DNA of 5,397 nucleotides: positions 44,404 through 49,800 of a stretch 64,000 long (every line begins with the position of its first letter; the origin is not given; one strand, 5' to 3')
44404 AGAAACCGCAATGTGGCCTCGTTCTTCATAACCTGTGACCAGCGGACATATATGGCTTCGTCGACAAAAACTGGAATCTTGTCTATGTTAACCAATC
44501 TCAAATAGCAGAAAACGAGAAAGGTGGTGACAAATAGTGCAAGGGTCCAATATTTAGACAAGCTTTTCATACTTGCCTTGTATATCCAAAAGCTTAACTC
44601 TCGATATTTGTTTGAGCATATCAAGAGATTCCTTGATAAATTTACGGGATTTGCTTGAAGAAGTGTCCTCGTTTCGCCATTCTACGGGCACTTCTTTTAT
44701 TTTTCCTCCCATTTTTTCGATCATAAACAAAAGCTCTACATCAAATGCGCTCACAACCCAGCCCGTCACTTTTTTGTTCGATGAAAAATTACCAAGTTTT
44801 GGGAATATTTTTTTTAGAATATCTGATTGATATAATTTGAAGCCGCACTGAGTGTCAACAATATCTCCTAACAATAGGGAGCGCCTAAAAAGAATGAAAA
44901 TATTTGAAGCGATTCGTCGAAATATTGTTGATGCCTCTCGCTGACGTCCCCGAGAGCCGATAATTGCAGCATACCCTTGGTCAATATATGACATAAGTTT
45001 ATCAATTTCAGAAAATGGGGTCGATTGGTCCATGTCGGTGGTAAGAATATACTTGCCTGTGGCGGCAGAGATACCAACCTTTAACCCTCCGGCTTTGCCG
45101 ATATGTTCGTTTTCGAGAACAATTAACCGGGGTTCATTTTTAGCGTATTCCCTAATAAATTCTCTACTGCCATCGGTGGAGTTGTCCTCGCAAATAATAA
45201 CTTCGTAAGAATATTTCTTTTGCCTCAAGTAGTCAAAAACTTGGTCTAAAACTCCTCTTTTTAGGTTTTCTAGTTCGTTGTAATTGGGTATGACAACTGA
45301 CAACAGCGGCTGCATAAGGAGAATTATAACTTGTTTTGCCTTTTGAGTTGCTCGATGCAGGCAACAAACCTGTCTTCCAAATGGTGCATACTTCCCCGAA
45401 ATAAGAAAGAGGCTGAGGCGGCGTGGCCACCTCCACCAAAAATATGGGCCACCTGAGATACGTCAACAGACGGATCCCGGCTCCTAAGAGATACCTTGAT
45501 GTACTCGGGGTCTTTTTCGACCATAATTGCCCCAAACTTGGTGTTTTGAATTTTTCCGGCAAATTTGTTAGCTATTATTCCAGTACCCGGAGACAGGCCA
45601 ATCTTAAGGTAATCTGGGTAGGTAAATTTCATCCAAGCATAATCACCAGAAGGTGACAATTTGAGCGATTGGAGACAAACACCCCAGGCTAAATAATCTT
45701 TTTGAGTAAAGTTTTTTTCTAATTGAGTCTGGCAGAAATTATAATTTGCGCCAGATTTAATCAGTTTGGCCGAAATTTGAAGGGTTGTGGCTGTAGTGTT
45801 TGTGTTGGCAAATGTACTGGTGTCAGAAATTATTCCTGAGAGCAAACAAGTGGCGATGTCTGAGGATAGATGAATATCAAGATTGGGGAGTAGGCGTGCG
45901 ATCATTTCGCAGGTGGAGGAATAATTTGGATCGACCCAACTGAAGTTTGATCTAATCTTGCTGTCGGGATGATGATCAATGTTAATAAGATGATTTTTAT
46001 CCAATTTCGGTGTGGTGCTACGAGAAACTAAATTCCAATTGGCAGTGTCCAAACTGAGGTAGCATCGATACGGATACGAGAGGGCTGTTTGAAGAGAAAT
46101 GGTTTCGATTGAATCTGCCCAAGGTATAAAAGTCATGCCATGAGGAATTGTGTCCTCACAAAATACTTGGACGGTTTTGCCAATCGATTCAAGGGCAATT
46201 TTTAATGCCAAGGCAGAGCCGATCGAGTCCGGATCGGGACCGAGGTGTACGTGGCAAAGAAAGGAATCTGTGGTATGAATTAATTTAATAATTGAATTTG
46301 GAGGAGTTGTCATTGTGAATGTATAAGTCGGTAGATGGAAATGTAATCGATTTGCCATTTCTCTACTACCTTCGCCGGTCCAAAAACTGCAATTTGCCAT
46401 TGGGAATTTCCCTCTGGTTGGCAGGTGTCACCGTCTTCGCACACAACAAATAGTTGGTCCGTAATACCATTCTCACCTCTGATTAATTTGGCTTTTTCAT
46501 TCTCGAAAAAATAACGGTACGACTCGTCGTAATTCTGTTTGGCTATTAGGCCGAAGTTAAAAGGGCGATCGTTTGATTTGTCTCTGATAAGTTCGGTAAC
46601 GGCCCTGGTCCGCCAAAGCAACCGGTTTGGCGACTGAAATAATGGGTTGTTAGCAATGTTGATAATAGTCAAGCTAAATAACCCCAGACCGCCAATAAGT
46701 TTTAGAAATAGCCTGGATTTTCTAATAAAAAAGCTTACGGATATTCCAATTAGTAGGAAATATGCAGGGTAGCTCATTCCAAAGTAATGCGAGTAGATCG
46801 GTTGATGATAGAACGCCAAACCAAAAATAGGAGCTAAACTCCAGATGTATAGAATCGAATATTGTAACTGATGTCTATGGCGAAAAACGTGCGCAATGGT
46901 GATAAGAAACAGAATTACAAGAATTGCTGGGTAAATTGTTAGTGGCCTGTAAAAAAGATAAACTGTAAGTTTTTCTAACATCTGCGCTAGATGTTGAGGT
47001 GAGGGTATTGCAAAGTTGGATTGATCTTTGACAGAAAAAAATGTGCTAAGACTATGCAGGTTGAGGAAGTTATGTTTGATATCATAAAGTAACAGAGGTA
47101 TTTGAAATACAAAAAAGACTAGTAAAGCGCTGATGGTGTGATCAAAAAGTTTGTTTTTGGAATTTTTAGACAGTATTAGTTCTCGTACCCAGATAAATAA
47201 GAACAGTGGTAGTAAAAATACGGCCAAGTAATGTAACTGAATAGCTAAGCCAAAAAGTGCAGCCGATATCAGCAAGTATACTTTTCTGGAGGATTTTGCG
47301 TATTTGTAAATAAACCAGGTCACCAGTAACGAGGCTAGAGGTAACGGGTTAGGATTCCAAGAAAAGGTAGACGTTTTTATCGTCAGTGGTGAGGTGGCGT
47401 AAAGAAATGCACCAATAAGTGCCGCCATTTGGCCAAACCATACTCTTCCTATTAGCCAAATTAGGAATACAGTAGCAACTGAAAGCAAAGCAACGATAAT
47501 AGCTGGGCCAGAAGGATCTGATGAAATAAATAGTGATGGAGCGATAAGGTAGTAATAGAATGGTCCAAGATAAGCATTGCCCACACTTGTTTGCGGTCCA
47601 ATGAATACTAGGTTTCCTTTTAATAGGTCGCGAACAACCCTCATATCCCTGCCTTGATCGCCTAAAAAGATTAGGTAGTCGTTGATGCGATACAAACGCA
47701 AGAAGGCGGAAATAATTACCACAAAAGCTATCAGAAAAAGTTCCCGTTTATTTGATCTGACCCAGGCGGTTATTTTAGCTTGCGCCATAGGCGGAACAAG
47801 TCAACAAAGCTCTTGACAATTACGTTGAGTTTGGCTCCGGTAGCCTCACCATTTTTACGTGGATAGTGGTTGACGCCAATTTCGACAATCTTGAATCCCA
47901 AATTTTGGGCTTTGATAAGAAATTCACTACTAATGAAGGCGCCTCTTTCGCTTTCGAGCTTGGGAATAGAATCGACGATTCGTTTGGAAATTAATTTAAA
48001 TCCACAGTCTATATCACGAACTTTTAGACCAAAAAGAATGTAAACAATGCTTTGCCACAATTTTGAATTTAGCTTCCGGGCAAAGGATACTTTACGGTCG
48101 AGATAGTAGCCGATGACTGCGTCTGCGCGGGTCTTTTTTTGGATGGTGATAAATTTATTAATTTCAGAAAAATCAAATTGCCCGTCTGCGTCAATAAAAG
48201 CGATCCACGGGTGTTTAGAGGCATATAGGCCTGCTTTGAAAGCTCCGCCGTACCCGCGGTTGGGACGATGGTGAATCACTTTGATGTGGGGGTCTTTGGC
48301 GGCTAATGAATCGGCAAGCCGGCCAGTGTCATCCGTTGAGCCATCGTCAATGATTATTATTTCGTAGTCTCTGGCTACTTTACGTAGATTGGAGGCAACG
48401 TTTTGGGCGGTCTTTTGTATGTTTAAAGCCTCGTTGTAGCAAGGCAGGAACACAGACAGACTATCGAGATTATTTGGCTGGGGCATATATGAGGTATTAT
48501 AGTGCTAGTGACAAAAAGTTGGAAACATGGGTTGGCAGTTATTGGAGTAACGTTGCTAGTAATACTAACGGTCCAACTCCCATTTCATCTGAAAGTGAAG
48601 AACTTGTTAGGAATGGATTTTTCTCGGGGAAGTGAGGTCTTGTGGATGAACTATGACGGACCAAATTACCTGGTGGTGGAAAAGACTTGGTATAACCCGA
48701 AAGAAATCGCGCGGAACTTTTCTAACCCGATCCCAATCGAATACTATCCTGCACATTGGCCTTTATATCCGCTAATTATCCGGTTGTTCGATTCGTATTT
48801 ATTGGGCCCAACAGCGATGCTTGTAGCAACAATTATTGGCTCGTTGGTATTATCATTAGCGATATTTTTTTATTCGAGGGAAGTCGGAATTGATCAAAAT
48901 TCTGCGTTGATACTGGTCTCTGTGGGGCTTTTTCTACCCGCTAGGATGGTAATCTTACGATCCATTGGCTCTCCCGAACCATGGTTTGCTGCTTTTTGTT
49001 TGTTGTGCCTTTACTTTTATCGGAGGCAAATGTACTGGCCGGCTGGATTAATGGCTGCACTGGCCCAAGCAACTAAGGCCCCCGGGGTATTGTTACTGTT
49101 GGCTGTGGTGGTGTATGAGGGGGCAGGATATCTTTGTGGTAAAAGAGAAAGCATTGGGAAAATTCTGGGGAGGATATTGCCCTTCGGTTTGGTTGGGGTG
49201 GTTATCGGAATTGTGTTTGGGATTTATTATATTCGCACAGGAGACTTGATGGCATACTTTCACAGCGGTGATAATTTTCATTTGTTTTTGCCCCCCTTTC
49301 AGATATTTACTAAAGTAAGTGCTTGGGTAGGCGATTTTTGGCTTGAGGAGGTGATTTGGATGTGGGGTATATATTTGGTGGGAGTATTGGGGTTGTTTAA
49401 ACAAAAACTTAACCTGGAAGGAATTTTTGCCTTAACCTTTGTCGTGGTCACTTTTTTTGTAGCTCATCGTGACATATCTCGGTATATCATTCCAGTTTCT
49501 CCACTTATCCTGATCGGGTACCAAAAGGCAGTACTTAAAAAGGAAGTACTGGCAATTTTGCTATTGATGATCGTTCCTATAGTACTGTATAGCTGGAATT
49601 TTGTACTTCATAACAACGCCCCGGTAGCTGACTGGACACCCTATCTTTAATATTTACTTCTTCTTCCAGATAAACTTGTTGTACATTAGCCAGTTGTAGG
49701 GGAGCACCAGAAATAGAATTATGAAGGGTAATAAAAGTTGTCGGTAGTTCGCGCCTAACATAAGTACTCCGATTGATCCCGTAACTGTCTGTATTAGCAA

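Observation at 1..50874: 50-kb glycosylation super-island: 11 GT2, 2 GT4, one Wzx and about 23 large polytopic membrane proteins, of which ~19 form GT-C-like paralog families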

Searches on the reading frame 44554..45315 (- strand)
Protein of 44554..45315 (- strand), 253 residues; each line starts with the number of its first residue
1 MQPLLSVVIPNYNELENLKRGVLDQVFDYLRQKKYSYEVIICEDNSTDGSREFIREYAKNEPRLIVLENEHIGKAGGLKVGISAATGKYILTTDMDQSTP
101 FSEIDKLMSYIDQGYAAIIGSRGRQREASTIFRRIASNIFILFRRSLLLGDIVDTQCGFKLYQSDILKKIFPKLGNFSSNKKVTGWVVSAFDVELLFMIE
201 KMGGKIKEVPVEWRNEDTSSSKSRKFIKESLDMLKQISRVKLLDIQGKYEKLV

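Call 7: search_protein_families(library=pfam, max_evalue=0.01, proteins=[window:44554-45315:-])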
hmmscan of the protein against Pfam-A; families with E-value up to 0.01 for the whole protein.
window:44554-45315:- (253 aa): 2 families
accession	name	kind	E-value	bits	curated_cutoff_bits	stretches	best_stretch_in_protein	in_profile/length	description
PF00535.33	Glycos_transf_2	-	7.6e-28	98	23.3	1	6-171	1-168/168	Glycosyl transferase family 2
PF13641.12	Glyco_tranf_2_3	-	5.7e-07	30.2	27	1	3-119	2-120/230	Glycosyltransferase like family 2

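Call 9: search_protein_families(library=ncbifam, max_evalue=0.001, proteins=[window:44554-45315:-])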
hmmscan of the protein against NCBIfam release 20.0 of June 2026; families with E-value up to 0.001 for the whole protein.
window:44554-45315:- (253 aa): 15 families
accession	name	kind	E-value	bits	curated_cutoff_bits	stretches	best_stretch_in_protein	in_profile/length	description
NF007986.1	PRK10714.1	equivalog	7.3e-18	64.6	529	1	5-169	8-171/316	undecaprenyl-phosphate 4-deoxy-4-formamido-L-arabinose transferase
TIGR03937.1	PgaC_IcaA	equivalog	4e-15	55.7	422.3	1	3-137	45-177/407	poly-beta-1,6-N-acetyl-D-glucosamine synthase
NF007482.0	PRK10073.1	equivalog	1.4e-14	53.9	423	1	2-107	5-106/334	glycosyltransferase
NF047588.1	GlcsyltransPgfSStrep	equivalog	5e-14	52.2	500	1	5-171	3-168/308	glycosyltransferase PgfS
NF041875.1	EPS_EpsD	equivalog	7e-13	48.7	370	1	5-102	1-95/325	exopolysaccharide biosynthesis glycosyltransferase EpsD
NF050050.1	ProtGlycPglI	equivalog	4e-12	46.1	500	1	3-121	2-118/306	GalNAc(5)-diNAcBac-PP-undecaprenol beta-1,3-glucosyltransferase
NF041391.1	DPhHxTase_Halo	equivalog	3.7e-11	42.4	375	1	24-170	11-153/213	dolichyl-phosphate hexose transferase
NF053739.1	GlytfEpsEBac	equivalog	2e-10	40.1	450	1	5-113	3-109/265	glycosyltransferase EpsE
NF047683.1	TeichurnBiosyTuaG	equivalog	4.3e-10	39.7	400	1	2-113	5-113/252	teichuronic acid biosynthesis protein TuaG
NF038302.1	EPS_HpsE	equivalog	6.5e-09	35.2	300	1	5-98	3-98/307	hormogonium polysaccharide biosynthesis glycosyltransferase HpsE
TIGR04283.1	glyco_like_mftF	equivalog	1.7e-08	34.3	182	1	5-111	1-97/221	TIGR04283 family arsenosugar biosynthesis glycosyltransferase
TIGR04182.1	glyco_TIGR04182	equivalog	2.5e-07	30.4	325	1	6-172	3-161/293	S-layer glycoprotein N-glycosyltransferase AglJ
TIGR03111.1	glyc2_xrt_Gpos1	hypoth_equivalog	3.1e-06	26.3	363.95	1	3-108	49-153/439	TIGR03111 family XrtG-associated glycosyltransferase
NF045692.1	OglycostaseCruG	equivalog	1.1e-05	24.5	600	1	5-96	43-137/386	2'-O-glycosyltransferase CruG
TIGR03469.1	HpnB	hypoth_equivalog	3.2e-05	23.1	379.25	1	3-118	44-167/386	hopene-associated glycosyltransferase HpnB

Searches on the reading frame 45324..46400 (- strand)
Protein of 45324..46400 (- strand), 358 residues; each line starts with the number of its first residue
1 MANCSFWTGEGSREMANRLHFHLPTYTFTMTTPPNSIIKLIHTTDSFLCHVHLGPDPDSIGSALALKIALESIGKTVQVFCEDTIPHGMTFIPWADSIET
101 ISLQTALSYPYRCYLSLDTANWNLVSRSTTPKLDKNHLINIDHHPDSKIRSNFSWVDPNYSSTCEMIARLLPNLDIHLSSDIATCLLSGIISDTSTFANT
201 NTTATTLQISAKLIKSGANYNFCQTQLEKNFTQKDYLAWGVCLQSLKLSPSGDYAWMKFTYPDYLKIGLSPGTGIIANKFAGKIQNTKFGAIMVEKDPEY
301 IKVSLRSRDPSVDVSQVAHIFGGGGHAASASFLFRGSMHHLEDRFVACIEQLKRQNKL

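Call 7: search_protein_families(library=pfam, max_evalue=0.01, proteins=[window:45324-46400:-])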
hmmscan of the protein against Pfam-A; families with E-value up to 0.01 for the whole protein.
window:45324-46400:- (358 aa): 2 families
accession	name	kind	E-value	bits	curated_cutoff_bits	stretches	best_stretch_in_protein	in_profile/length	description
PF01368.27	DHH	-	2.6e-13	50.8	28.1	1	49-190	4-125/125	DHH family, N-terminal domain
PF02272.25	DHHA1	-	3e-06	28.1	25.9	1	274-332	19-81/102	DHHA1 domain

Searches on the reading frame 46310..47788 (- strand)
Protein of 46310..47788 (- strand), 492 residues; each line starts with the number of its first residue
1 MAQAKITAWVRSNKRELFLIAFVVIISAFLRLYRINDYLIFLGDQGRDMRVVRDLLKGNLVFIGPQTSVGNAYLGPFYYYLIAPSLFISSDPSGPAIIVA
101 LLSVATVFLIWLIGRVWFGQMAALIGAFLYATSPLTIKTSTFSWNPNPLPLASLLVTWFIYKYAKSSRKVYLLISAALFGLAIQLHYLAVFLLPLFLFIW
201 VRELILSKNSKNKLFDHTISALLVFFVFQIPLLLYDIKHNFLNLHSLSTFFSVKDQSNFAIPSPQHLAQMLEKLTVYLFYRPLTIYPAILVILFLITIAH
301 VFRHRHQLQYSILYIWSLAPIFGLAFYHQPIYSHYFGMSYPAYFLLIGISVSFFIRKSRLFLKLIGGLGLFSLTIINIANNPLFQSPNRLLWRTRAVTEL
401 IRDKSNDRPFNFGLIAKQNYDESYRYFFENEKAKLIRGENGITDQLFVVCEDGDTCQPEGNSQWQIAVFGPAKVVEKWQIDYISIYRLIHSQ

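Call 7: search_protein_families(library=pfam, max_evalue=0.01, proteins=[window:46310-47788:-])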
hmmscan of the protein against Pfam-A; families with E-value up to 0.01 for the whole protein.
window:46310-47788:- (492 aa): 1 family
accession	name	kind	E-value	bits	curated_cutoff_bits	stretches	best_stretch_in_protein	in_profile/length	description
PF13231.12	PMT_2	-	1.9e-14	54.6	26.1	1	76-225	4-151/160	Dolichyl-phosphate-mannose-protein mannosyltransferase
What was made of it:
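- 46310..47788 (-): GT-C, PMT_2-like (subfamily b). PF13231 1.9e-14 (call 7)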

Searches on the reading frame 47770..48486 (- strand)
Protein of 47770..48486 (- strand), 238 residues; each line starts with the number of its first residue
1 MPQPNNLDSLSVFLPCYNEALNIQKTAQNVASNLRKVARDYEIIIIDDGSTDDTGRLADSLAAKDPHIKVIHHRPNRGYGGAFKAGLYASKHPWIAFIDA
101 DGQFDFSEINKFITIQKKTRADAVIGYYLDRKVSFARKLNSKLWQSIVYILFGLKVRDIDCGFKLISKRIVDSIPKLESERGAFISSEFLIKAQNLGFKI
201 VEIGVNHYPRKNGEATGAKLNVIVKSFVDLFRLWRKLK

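Call 7: search_protein_families(library=pfam, max_evalue=0.01, proteins=[window:47770-48486:-])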
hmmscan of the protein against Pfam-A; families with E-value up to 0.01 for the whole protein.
window:47770-48486:- (238 aa): 4 families
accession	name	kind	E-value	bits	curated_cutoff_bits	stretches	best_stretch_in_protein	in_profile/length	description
PF00535.33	Glycos_transf_2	-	6e-32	111.3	23.3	1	11-172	1-165/168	Glycosyl transferase family 2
PF10111.15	Glyco_tranf_2_2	-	6.6e-05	23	27.3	1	12-123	2-117/276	Glycosyltransferase like family 2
PF13641.12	Glyco_tranf_2_3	-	0.0002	21.9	27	1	10-101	3-96/230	Glycosyltransferase like family 2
PF13704.12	Glyco_tranf_2_4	-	0.0099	16.8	27.5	0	42-102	21-82/98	Glycosyl transferase family 2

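Call 9: search_protein_families(library=ncbifam, max_evalue=0.001, proteins=[window:47770-48486:-])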
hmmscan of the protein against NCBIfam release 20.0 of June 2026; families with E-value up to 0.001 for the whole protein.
window:47770-48486:- (238 aa): 25 families
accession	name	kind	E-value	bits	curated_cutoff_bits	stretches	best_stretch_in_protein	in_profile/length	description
TIGR03937.1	PgaC_IcaA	equivalog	1.2e-20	73.9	422.3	1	5-126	42-161/407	poly-beta-1,6-N-acetyl-D-glucosamine synthase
NF007986.1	PRK10714.1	equivalog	1.2e-20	73.8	529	1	6-223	4-216/316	undecaprenyl-phosphate 4-deoxy-4-formamido-L-arabinose transferase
NF047588.1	GlcsyltransPgfSStrep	equivalog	6e-17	61.8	500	1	10-178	3-171/308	glycosyltransferase PgfS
NF047683.1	TeichurnBiosyTuaG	equivalog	4.5e-16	59.3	400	1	8-127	6-123/252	teichuronic acid biosynthesis protein TuaG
NF007482.0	PRK10073.1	equivalog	1.3e-14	54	423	1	6-122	4-116/334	glycosyltransferase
TIGR04182.1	glyco_TIGR04182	equivalog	2e-14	53.7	325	1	11-225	3-206/293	S-layer glycoprotein N-glycosyltransferase AglJ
NF041391.1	DPhHxTase_Halo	equivalog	1.4e-13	50.4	375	1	17-216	4-191/213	dolichyl-phosphate hexose transferase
NF058614.1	PPMAGASynPpgS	equivalog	9.1e-13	48.1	370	1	12-216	4-209/226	polyprenyl-phospho-N-acetylgalactosaminyl synthase PpgS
TIGR04283.1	glyco_like_mftF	equivalog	1.5e-12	47.6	182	1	10-120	1-102/221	TIGR04283 family arsenosugar biosynthesis glycosyltransferase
NF041875.1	EPS_EpsD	equivalog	1.2e-10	41.3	370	1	10-126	1-114/325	exopolysaccharide biosynthesis glycosyltransferase EpsD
NF010496.0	PRK13915.1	equivalog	3.1e-10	39.6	262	1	8-101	31-126/307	glucosyl-3-phosphoglycerate synthase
NF050050.1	ProtGlycPglI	equivalog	1.1e-09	38.1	500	1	9-117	3-109/306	GalNAc(5)-diNAcBac-PP-undecaprenol beta-1,3-glucosyltransferase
TIGR03965.1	mycofact_glyco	equivalog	2.5e-09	36.5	280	1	5-101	72-164/467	mycofactocin biosynthesis glycosyltransferase MftF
NF045692.1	OglycostaseCruG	equivalog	2.2e-08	33.4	600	1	2-123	35-159/386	2'-O-glycosyltransferase CruG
NF053846.1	glyco_with_XrtP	equivalog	1.6e-07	30.3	520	1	12-85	45-117/440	XrtP-associated glycosyltransferase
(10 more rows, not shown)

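Call 52: search_solved_structures(query=window:47770-48486:-, max_evalue=0.001)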
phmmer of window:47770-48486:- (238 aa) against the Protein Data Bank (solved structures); distinct sequences matched with E-value up to 0.001: 20.
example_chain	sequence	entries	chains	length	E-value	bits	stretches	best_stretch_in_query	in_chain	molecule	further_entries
9hwj_A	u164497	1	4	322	3e-15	59.7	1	8-221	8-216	Undecaprenyl-phosphate 4-deoxy-4-formamido-L-arabinose transferase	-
2z87_A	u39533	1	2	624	2.3e-14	56.8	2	9-105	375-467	Chondroitin synthase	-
2z86_A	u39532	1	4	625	2.3e-14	56.8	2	9-105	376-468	Chondroitin synthase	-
3bcv_A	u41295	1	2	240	7.1e-13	51.9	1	9-125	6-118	Putative glycosyltransferase protein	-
9bhc_C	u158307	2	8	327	3e-12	49.9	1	9-220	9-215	Undecaprenyl-phosphate 4-deoxy-4-formamido-L-arabinose transferase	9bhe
8vxh_A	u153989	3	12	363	3.9e-12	49.5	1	9-220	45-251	Undecaprenyl-phosphate 4-deoxy-4-formamido-L-arabinose transferase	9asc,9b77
5mlz_A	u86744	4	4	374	4.4e-11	46.1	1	10-216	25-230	Dolichol monophosphate mannose synthase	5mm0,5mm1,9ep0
5hea_A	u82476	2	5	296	2.2e-09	40.5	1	6-102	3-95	Putative glycosyltransferase (GalT1)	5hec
5eke_A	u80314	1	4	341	4e-09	39.7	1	5-189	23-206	Uncharacterized glycosyltransferase sll0501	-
5ekp_C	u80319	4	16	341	4.1e-09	39.6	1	5-189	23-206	Uncharacterized glycosyltransferase sll0501 | Glycosyltransferase sll0501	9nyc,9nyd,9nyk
9nye_A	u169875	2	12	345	4.2e-09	39.6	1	5-189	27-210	Glycosyltransferase sll0501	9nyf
6p61_A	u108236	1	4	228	1.1e-08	38.3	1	9-143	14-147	Glycosyltransferase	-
6h1j_A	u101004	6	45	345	4e-07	33.1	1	6-128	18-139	Probable ss-1,3-N-acetylglucosaminyltransferase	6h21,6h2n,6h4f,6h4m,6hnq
3l7j_A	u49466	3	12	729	3.7e-05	26.7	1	35-110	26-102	Teichoic acid biosynthesis protein F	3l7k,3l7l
3l7i_A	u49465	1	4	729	3.7e-05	26.7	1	35-110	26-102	Teichoic acid biosynthesis protein F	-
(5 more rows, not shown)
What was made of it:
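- Closest known: ArnC/ArnT lipid A modification. Same: 47770 and 44554 match ArnC as their best or second-best NCBIfam hit and, for 47770, as its best PDB hit (calls 9, 52).
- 47770 aligns over its whole catalytic domain with ArnC, DPMS and GtrB (call 52).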

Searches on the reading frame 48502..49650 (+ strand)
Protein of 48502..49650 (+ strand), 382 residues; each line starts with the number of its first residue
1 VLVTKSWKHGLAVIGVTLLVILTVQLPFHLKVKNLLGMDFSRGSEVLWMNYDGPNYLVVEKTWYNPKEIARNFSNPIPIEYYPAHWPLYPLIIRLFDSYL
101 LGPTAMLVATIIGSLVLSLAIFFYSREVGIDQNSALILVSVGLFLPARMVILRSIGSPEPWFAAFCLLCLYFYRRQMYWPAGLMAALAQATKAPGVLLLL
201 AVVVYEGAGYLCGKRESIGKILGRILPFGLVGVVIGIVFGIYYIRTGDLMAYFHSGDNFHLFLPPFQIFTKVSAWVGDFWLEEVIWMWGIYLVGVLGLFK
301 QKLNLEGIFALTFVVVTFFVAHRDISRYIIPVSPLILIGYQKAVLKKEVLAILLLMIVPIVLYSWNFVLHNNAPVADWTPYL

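Call 7: search_protein_families(library=pfam, max_evalue=0.01, proteins=[window:48502-49650:+])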
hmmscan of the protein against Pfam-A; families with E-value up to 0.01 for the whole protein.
window:48502-49650:+ (382 aa): 0 families

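Call 10: search_protein_families(library=ncbifam, max_evalue=0.01, proteins=[window:48502-49650:+])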
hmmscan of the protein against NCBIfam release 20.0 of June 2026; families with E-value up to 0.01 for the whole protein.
window:48502-49650:+ (382 aa): 1 family
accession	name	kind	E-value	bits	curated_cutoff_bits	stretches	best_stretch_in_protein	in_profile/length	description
NF046093.1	AZOBR_p60025_fam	subfamily_domain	2.6e-05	23.6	150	1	81-206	89-211/232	AZOBR_p60025 family cell surface glycopolymer formation protein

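Call 34: search_protein_families(library=pfam, max_evalue=5, proteins=[window:48502-49650:+])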
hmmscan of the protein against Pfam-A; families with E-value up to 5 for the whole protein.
window:48502-49650:+ (382 aa): 1 family
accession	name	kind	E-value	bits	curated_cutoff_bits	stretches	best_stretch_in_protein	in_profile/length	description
PF02687.27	FtsX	-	0.015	15.8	25.5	1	215-269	41-94/120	FtsX-like permease C-terminal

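Call 49: search_solved_structures(query=A7, max_evalue=5)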
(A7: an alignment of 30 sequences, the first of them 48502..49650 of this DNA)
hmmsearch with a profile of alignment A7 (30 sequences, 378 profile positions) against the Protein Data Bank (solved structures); distinct sequences matched with E-value up to 5: 4.
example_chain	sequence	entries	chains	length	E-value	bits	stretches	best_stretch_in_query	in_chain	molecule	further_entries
23gx_B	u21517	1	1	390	0.00015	24.4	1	105-232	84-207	GPI mannosyltransferase 1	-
23gf_B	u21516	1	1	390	0.00026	23.6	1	105-232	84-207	GPI mannosyltransferase 1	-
2nra_C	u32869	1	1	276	0.21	14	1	27-88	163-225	PI protein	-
9wno_A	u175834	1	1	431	1.5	11.2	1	106-352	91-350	GPI mannosyltransferase 1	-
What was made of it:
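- On PIG-V / GPI mannosyltransferase II (GT76): The family profile hits GPI mannosyltransferase I instead (call 49).
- One of these families also hits solved GPI-MT-I at 1.5e-4 (call 49).
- Tried and rejected: Deeper profiles built from the related loci were needed (call 49).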
